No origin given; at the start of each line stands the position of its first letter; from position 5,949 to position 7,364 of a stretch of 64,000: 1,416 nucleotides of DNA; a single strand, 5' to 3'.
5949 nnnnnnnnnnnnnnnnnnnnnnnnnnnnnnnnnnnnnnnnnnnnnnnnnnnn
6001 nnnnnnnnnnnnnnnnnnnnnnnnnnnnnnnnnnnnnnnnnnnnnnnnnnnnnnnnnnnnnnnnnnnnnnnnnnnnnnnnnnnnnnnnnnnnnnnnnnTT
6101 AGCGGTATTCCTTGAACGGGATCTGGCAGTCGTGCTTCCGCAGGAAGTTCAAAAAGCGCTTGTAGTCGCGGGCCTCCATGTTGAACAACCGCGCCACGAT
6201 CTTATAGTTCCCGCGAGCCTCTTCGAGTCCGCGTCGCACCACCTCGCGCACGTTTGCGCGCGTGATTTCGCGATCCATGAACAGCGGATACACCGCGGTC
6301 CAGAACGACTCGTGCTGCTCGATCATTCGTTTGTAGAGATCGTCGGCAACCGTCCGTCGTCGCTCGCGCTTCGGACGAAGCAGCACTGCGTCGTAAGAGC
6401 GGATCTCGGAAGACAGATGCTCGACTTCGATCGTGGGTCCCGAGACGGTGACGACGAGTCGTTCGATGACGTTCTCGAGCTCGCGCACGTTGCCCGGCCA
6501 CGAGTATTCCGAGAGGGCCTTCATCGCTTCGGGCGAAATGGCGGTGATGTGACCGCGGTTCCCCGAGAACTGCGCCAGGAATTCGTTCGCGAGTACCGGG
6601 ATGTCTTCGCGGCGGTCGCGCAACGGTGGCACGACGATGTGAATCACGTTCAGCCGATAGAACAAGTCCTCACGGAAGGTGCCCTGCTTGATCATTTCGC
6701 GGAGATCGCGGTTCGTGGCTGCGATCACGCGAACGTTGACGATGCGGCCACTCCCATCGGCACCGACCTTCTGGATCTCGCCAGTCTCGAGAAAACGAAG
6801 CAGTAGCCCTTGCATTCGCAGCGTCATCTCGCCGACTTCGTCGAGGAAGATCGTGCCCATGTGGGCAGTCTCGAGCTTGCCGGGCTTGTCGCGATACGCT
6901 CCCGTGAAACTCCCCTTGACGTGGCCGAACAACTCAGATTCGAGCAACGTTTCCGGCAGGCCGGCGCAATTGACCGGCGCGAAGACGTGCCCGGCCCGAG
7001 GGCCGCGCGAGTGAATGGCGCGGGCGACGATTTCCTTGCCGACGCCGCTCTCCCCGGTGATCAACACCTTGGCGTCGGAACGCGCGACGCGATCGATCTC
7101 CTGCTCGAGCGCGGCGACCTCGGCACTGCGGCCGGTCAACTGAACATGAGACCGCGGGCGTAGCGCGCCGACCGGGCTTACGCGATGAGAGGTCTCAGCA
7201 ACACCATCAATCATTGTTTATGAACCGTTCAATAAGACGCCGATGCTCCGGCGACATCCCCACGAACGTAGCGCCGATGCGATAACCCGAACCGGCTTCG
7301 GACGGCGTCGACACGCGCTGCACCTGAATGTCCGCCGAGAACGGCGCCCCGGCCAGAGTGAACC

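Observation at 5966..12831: Six correctly spaced sigma-54 promoter motifs precede almost every transcription unit of the island, including activator genes themselves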

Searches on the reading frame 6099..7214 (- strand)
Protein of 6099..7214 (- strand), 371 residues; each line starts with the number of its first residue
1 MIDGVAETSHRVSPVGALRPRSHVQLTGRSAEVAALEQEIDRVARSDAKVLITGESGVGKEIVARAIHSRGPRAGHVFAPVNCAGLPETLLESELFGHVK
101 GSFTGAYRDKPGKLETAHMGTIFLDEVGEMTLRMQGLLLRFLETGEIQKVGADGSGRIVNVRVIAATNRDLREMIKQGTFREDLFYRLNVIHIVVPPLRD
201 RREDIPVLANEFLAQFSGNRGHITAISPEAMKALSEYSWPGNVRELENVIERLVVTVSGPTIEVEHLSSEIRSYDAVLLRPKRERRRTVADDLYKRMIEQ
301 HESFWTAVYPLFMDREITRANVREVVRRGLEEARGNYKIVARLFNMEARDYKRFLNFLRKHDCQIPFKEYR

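Call 4: search_protein_families(library=pfam, proteins=[window:6099-7214:-], max_evalue=0.01)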
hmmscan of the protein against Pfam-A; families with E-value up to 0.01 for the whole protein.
window:6099-7214:- (371 aa): 10 families
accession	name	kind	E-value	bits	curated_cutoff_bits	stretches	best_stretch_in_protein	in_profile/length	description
PF00158.32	Sigma54_activat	-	3.8e-65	219.1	20.2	1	27-193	2-167/168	Sigma-54 interaction domain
PF25601.1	AAA_lid_14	-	2.7e-27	94.9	27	1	199-273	1-76/87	AAA+ ATPase lid domain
PF14532.12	Sigma54_activ_2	-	3.2e-18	66.7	25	1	28-198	2-138/138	Sigma-54 interaction domain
PF13191.12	AAA_16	-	6.3e-08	33.7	32.6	1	25-102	1-85/167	AAA ATPase domain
PF01078.27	Mg_chelatase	-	2.7e-06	27.4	20.3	1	105-154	93-142/207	Magnesium chelatase, subunit ChlI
PF07728.20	AAA_5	-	3e-05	24.5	22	1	50-169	2-123/139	AAA domain (dynein-related subfamily)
PF10923.14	BrxC_BrxD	-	0.00052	19.5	22.2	1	27-92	28-92/414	BREX system ATP-binding protein BrxC/D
PF00004.35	AAA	-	0.00063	20.6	21.2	1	50-175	1-114/131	ATPase family associated with various cellular activities (AAA)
PF00493.29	MCM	-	0.0017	18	23.3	1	42-171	52-175/224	MCM P-loop domain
PF07724.20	AAA_2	-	0.0074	16.8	27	0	48-177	4-133/166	AAA domain (Cdc48 subfamily)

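Call 7: find_encoding_contigs(protein=window:6099-7214:-, flank=10000, max_places=6)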
Protein window:6099-7214:- (371 aa): 23 contigs read that carry it; 6 places shown.
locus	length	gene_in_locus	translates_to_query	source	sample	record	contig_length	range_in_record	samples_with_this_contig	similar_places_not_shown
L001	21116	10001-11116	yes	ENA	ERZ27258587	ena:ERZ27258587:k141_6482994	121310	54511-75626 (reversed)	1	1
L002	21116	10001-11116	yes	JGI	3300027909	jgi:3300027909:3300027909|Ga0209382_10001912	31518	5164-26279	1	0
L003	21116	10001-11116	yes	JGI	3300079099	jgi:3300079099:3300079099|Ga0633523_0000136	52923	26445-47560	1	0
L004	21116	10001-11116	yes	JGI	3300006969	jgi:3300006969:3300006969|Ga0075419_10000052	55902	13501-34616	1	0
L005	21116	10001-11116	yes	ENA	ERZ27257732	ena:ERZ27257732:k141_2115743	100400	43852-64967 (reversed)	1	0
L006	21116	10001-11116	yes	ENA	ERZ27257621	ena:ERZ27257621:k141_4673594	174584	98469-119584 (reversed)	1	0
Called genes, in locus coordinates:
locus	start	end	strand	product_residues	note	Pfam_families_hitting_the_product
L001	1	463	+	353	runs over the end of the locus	PF13623:SurA_N_2 (weak), PF13624:SurA_N_3, PF09312:SurA_N (weak), PF13145:Rotamase_2, PF13616:Rotamase_3, PF00639:Rotamase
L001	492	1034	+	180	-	PF02357:NusG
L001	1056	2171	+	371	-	PF01791:DeoC (faint), PF01207:Dus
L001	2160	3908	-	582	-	-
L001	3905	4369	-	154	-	-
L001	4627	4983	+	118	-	PF00072:Response_reg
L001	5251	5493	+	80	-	-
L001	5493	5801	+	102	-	-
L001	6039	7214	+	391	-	PF00158:Sigma54_activat, PF01078:Mg_chelatase (faint), PF14532:Sigma54_activ_2, PF00004:AAA (weak), PF07724:AAA_2 (weak), PF07728:AAA_5, PF25601:AAA_lid_14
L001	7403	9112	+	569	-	-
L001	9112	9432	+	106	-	PF07238:PilZ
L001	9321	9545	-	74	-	-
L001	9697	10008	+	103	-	PF07238:PilZ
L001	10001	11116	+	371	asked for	PF00158:Sigma54_activat, PF01078:Mg_chelatase (faint), PF13191:AAA_16, PF14532:Sigma54_activ_2, PF25601:AAA_lid_14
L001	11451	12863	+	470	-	PF13185:GAF_2, PF01590:GAF, PF00990:GGDEF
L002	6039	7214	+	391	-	PF00158:Sigma54_activat, PF01078:Mg_chelatase (faint), PF14532:Sigma54_activ_2, PF00004:AAA (weak), PF07724:AAA_2 (weak), PF07728:AAA_5, PF25601:AAA_lid_14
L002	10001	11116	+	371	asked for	PF00158:Sigma54_activat, PF01078:Mg_chelatase (faint), PF13191:AAA_16, PF14532:Sigma54_activ_2, PF25601:AAA_lid_14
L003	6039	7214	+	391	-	PF00158:Sigma54_activat, PF01078:Mg_chelatase (faint), PF14532:Sigma54_activ_2, PF00004:AAA (weak), PF07724:AAA_2 (weak), PF07728:AAA_5, PF25601:AAA_lid_14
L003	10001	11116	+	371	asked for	PF00158:Sigma54_activat, PF01078:Mg_chelatase (faint), PF13191:AAA_16, PF14532:Sigma54_activ_2, PF25601:AAA_lid_14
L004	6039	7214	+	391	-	PF00158:Sigma54_activat, PF00493:MCM (faint), PF01078:Mg_chelatase (faint), PF14532:Sigma54_activ_2, PF00004:AAA (weak), PF07724:AAA_2 (weak), PF07728:AAA_5, PF25601:AAA_lid_14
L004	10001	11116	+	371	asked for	PF00158:Sigma54_activat, PF01078:Mg_chelatase (faint), PF13191:AAA_16, PF14532:Sigma54_activ_2, PF25601:AAA_lid_14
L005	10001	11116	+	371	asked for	PF00158:Sigma54_activat, PF01078:Mg_chelatase (faint), PF13191:AAA_16, PF14532:Sigma54_activ_2, PF25601:AAA_lid_14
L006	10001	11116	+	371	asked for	PF00158:Sigma54_activat, PF01078:Mg_chelatase (faint), PF13191:AAA_16, PF14532:Sigma54_activ_2, PF25601:AAA_lid_14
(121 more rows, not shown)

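Call 8: find_homologous_proteins(query=window:6099-7214:-)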
Query window:6099-7214:- (371 aa): 8000 proteins with E <= 0.001 among 8000 candidates; the best 120 are listed.
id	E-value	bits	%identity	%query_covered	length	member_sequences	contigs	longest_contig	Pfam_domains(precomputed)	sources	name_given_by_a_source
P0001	1.8e-242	822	100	100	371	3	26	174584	PF00158.33,PF25601.2,PF14532.13,PF01078.28,PF13191.13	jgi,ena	jgi:transcriptional regulator with GAF, ATPase, and Fis domain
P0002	6.8e-242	820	100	100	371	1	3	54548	PF00158.33,PF25601.2,PF14532.13,PF01078.28,PF13191.13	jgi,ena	-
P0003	6.0e-239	810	99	100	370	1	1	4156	PF00158.33,PF25601.2,PF14532.13,PF01078.28,PF13191.13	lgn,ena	-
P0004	8.0e-239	810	99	100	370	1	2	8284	PF00158.33,PF25601.2,PF14532.13,PF01078.28,PF13191.13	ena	-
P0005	1.6e-238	809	99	100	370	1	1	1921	PF00158.33,PF25601.2,PF14532.13,PF01078.28,PF13191.13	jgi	jgi:transcriptional regulator with GAF, ATPase, and Fis domain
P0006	3.9e-238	808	99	100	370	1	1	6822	PF00158.33,PF25601.2,PF14532.13,PF01078.28,PF13191.13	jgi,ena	jgi:transcriptional regulator with GAF, ATPase, and Fis domain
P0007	1.4e-237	806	98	100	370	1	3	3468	PF00158.33,PF25601.2,PF14532.13,PF01078.28,PF13191.13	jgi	jgi:transcriptional regulator with GAF, ATPase, and Fis domain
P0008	3.1e-237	805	98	100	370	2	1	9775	PF00158.33,PF25601.2,PF14532.13,PF01078.28,PF13191.13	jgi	jgi:transcriptional regulator with GAF, ATPase, and Fis domain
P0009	2.4e-235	799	97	100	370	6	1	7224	PF00158.33,PF25601.2,PF14532.13,PF01078.28,PF13191.13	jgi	jgi:transcriptional regulator with GAF, ATPase, and Fis domain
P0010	5.1e-234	794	96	100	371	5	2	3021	PF00158.33,PF25601.2,PF14532.13,PF01078.28,PF13191.13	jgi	jgi:transcriptional regulator with GAF, ATPase, and Fis domain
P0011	2.6e-233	792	96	100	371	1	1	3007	PF00158.33,PF25601.2,PF14532.13,PF01078.28,PF13191.13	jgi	-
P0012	4.8e-232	788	96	100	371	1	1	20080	PF00158.33,PF25601.2,PF14532.13,PF01078.28,PF13191.13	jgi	jgi:transcriptional regulator with GAF, ATPase, and Fis domain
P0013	1.2e-231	786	96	100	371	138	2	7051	PF00158.33,PF25601.2,PF14532.13,PF01078.28,PF13191.13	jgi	jgi:transcriptional regulator with GAF, ATPase, and Fis domain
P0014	2.5e-231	785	96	100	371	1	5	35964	PF00158.33,PF25601.2,PF14532.13,PF01078.28,PF13191.13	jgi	jgi:transcriptional regulator with GAF, ATPase, and Fis domain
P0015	6.4e-231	784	96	100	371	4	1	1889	PF00158.33,PF25601.2,PF14532.13,PF01078.28,PF13191.13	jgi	jgi:transcriptional regulator with GAF, ATPase, and Fis domain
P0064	6.3e-223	758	93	100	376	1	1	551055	PF00158.33,PF25601.2,PF14532.13,PF07728.21,PF01078.28,PF13191.13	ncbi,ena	-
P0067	2.5e-222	756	91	100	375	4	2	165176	PF00158.33,PF25601.2,PF14532.13,PF01078.28,PF13191.13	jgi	jgi:transcriptional regulator with GAF, ATPase, and Fis domain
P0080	2.7e-212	723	88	100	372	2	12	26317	PF00158.33,PF25601.2,PF14532.13,PF07728.21,PF01078.28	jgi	jgi:transcriptional regulator with PAS, ATPase and Fis domain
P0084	8.3e-207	705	85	100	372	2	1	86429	PF00158.33,PF25601.2,PF14532.13,PF01078.28,PF13191.13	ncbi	-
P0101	1.2e-200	684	83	98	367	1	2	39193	PF00158.33,PF25601.2,PF14532.13,PF01078.28,PF13191.13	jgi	jgi:transcriptional regulator with GAF, ATPase, and Fis domain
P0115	5.0e-199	679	82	100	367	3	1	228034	PF00158.33,PF25601.2,PF14532.13,PF07728.21,PF01078.28,PF13191.13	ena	-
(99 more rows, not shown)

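Call 10: find_encoding_contigs(protein=P0064, flank=10000, max_places=1)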
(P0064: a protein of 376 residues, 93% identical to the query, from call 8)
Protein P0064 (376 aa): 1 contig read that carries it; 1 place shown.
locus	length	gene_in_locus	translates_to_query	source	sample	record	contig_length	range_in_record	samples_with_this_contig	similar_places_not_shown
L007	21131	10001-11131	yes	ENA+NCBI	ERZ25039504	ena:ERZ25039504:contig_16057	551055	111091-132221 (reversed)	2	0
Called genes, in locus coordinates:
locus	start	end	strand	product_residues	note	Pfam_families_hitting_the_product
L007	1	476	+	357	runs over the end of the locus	PF13624:SurA_N_3, PF09312:SurA_N (weak), PF13145:Rotamase_2, PF13616:Rotamase_3, PF00639:Rotamase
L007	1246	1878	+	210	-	PF01207:Dus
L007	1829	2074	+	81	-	-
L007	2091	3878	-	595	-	-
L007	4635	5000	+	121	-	PF00072:Response_reg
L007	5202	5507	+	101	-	-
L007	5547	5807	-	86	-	-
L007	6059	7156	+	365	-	PF00158:Sigma54_activat, PF01078:Mg_chelatase (faint), PF14532:Sigma54_activ_2, PF07724:AAA_2 (weak), PF00004:AAA (weak), PF07728:AAA_5, PF25601:AAA_lid_14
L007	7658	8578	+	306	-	-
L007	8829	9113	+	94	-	-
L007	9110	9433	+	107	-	PF07238:PilZ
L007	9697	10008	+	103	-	PF07238:PilZ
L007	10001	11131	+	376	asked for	PF00158:Sigma54_activat, PF01078:Mg_chelatase (faint), PF13191:AAA_16, PF14532:Sigma54_activ_2, PF07728:AAA_5 (faint), PF25601:AAA_lid_14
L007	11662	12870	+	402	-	PF01590:GAF, PF13185:GAF_2, PF13492:GAF_3 (weak), PF00990:GGDEF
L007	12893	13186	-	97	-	-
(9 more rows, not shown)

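Call 11: find_encoding_contigs(protein=P0084, flank=10000, max_places=1)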
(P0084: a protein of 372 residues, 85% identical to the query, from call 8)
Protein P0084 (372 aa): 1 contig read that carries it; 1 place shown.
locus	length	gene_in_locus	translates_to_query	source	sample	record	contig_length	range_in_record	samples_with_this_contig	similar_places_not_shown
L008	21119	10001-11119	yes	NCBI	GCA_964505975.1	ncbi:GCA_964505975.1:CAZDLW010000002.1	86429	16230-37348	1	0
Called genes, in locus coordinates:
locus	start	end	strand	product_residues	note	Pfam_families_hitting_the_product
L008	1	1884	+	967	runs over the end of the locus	PF13620:CarboxypepD_reg, PF13715:CarbopepD_reg_2 (weak), PF17210:SdrD_B (faint), PF25183:OMP_b-brl_4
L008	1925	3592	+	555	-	PF07969:Amidohydro_3, PF01979:Amidohydro_1 (faint)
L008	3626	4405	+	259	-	-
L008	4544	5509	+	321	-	PF01073:3Beta_HSD, PF01370:Epimerase, PF02719:Polysacc_synt_2, PF04321:RmlD_sub_bind, PF05368:NmrA (weak), PF13460:NAD_binding_10, PF16363:GDP_Man_Dehyd, PF07993:NAD_binding_4 (weak)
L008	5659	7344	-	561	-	-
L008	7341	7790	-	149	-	PF07238:PilZ (weak)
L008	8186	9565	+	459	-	PF13492:GAF_3 (faint)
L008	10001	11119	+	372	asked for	PF00158:Sigma54_activat, PF13191:AAA_16 (weak), PF14532:Sigma54_activ_2, PF01078:Mg_chelatase (faint), PF25601:AAA_lid_14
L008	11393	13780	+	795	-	PF17957:Big_7 (faint), PF05345:He_PIG, PF09136:Glucodextran_B (faint)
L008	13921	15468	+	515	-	PF13492:GAF_3 (faint), PF01590:GAF, PF13185:GAF_2, PF00990:GGDEF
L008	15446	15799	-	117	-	-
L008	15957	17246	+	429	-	PF00158:Sigma54_activat, PF01078:Mg_chelatase (faint), PF14532:Sigma54_activ_2, PF25601:AAA_lid_14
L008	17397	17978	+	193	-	PF13580:SIS_2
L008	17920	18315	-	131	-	PF07876:Dabb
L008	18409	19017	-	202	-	-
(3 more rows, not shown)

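Call 12: find_encoding_contigs(protein=P0115, flank=10000, max_places=1)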
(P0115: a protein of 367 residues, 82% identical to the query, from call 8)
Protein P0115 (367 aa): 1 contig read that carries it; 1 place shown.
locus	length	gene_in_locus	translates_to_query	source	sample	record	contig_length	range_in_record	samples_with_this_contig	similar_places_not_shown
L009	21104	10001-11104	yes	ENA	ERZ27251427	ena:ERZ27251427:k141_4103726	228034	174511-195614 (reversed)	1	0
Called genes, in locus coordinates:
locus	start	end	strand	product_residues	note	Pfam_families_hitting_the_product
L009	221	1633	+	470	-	-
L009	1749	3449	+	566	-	PF07730:HisKA_3, PF02518:HATPase_c (faint)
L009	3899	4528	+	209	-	PF00072:Response_reg, PF00196:GerE, PF08281:Sigma70_r4_2 (weak)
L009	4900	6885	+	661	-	PF00092:VWA, PF05762:VWA_CoxE (faint), PF13519:VWA_2, PF25106:VWA_4 (faint), PF00092:VWA, PF13519:VWA_2, PF13768:VWA_3 (weak)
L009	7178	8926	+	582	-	-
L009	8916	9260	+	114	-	PF07238:PilZ (weak)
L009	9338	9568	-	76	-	-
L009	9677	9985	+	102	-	PF07238:PilZ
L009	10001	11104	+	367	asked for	PF00158:Sigma54_activat, PF13191:AAA_16 (weak), PF14532:Sigma54_activ_2, PF01078:Mg_chelatase (faint), PF07728:AAA_5 (faint), PF25601:AAA_lid_14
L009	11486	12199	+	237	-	PF02563:Poly_export, PF10531:SLBB, PF22461:SLBB_2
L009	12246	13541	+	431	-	-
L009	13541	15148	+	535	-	PF02706:Wzz, PF13807:GNVR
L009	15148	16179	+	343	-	PF13191:AAA_16, PF13604:AAA_30 (weak), PF13245:AAA_19 (weak), PF13401:AAA_22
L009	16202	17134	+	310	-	PF01656:CbiA, PF06564:CBP_BcsQ (weak), PF10609:ParA (weak), PF13614:AAA_31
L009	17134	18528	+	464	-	PF13727:CoA_binding_3, PF02397:Bac_transf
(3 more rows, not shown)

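Call 13: find_encoding_contigs(protein=P0067, flank=10000, max_places=1)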
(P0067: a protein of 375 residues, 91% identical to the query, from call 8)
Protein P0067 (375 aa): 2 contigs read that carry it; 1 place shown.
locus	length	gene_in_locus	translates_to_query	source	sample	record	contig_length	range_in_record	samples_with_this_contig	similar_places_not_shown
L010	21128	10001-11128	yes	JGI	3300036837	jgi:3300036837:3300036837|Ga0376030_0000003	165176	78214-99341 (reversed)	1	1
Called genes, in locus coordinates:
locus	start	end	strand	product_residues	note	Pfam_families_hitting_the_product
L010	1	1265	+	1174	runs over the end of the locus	PF17757:UvrB_inter, PF02559:CarD_TRCF_RID, PF00270:DEAD, PF04851:ResIII, PF00271:Helicase_C, PF03461:TRCF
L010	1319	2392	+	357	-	PF13624:SurA_N_3, PF09312:SurA_N, PF13145:Rotamase_2, PF13616:Rotamase_3 (weak), PF00639:Rotamase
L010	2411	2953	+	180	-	PF02357:NusG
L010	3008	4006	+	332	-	PF01207:Dus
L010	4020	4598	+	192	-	PF13580:SIS_2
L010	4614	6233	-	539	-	-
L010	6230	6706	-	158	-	PF07238:PilZ (weak)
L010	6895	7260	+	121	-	PF00072:Response_reg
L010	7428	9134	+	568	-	-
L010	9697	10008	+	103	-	PF07238:PilZ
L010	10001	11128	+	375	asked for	PF00158:Sigma54_activat, PF01078:Mg_chelatase (faint), PF13191:AAA_16 (weak), PF14532:Sigma54_activ_2, PF25601:AAA_lid_14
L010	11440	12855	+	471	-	PF13492:GAF_3 (faint), PF01590:GAF, PF13185:GAF_2, PF00990:GGDEF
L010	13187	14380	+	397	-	PF00158:Sigma54_activat, PF01078:Mg_chelatase (faint), PF14532:Sigma54_activ_2, PF25601:AAA_lid_14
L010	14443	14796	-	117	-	PF07876:Dabb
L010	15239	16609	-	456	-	PF00072:Response_reg, PF00158:Sigma54_activat, PF13191:AAA_16, PF14532:Sigma54_activ_2, PF00004:AAA (faint), PF07728:AAA_5, PF25601:AAA_lid_14, PF02954:HTH_8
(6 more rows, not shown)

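Call 14: find_encoding_contigs(protein=P0080, flank=10000, max_places=1)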
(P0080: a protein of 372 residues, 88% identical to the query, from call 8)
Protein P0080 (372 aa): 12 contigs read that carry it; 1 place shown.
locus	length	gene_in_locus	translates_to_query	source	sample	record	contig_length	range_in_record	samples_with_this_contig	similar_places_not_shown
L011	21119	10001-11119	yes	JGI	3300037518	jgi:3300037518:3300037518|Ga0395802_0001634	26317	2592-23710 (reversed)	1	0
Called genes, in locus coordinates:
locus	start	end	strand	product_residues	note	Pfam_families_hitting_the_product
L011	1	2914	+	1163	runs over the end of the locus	PF17757:UvrB_inter, PF21132:MFD_D3 (weak), PF02559:CarD_TRCF_RID, PF00270:DEAD, PF04851:ResIII, PF00271:Helicase_C, PF03461:TRCF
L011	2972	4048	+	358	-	PF13624:SurA_N_3, PF09312:SurA_N (weak), PF13145:Rotamase_2, PF13616:Rotamase_3 (weak), PF00639:Rotamase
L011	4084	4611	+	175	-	PF02357:NusG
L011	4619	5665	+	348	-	PF01207:Dus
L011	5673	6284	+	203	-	PF13580:SIS_2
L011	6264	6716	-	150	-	PF07238:PilZ (weak)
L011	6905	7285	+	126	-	PF00072:Response_reg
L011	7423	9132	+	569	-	-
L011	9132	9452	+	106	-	PF07238:PilZ (weak)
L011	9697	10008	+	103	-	PF07238:PilZ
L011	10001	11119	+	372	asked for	PF01078:Mg_chelatase (faint), PF00158:Sigma54_activat, PF14532:Sigma54_activ_2, PF07728:AAA_5 (faint), PF25601:AAA_lid_14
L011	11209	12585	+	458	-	PF01590:GAF, PF13185:GAF_2, PF13492:GAF_3 (weak), PF00990:GGDEF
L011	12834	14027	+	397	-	PF00158:Sigma54_activat, PF01078:Mg_chelatase (faint), PF14532:Sigma54_activ_2, PF25601:AAA_lid_14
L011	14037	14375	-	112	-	PF07876:Dabb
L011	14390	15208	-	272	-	-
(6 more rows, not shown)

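Call 15: find_encoding_contigs(protein=P0101, flank=10000, max_places=1)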
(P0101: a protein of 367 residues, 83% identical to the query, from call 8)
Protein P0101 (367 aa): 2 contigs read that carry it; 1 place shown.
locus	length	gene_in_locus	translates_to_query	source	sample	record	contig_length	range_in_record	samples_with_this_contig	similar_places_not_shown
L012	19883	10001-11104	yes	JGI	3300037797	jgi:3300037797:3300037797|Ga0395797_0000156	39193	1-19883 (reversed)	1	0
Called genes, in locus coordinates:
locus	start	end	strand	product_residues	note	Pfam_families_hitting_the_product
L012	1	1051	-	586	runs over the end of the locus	-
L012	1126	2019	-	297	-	PF04116:FA_hydroxylase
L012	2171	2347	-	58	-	PF04964:Flp_Fap (weak)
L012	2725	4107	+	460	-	-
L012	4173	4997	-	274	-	PF05050:Methyltransf_21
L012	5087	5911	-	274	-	PF09594:GT87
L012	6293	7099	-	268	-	PF00535:Glycos_transf_2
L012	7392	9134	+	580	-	-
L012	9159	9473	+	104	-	PF07238:PilZ (weak)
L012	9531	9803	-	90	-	-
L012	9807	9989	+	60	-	-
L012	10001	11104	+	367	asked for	PF00158:Sigma54_activat, PF13191:AAA_16 (faint), PF14532:Sigma54_activ_2, PF01078:Mg_chelatase (faint), PF25601:AAA_lid_14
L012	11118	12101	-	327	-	PF01073:3Beta_HSD, PF01370:Epimerase, PF02719:Polysacc_synt_2, PF04321:RmlD_sub_bind, PF07993:NAD_binding_4, PF13460:NAD_binding_10, PF16363:GDP_Man_Dehyd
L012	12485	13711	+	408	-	PF10082:BBP2_2 (weak)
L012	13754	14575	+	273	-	PF02563:Poly_export, PF22461:SLBB_2, PF10531:SLBB, PF22461:SLBB_2 (weak)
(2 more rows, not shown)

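Call 16: find_encoding_contigs(protein=P0014, flank=10000, max_places=1)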
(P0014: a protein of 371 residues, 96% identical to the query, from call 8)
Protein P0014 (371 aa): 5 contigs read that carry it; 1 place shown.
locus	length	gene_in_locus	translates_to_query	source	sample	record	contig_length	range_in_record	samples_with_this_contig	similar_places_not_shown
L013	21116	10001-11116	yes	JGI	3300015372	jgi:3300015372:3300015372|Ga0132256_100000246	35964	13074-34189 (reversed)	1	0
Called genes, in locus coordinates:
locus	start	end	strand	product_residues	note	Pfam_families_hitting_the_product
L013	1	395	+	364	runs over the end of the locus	PF13624:SurA_N_3, PF09312:SurA_N (weak), PF13145:Rotamase_2, PF13616:Rotamase_3, PF00639:Rotamase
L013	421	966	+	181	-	PF02357:NusG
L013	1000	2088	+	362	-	PF01207:Dus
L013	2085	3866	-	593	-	-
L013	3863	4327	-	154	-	-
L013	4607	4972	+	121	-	PF00072:Response_reg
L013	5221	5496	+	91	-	-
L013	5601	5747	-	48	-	-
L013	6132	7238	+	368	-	PF00158:Sigma54_activat, PF01078:Mg_chelatase (faint), PF14532:Sigma54_activ_2, PF00004:AAA, PF07724:AAA_2 (weak), PF07728:AAA_5, PF25601:AAA_lid_14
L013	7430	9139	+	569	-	-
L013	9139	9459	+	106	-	PF07238:PilZ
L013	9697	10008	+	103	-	PF07238:PilZ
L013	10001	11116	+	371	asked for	PF00158:Sigma54_activat, PF01078:Mg_chelatase (faint), PF13191:AAA_16, PF14532:Sigma54_activ_2, PF25601:AAA_lid_14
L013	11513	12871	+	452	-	PF01590:GAF, PF13185:GAF_2, PF00990:GGDEF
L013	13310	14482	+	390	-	PF00158:Sigma54_activat, PF01078:Mg_chelatase (weak), PF14532:Sigma54_activ_2, PF25601:AAA_lid_14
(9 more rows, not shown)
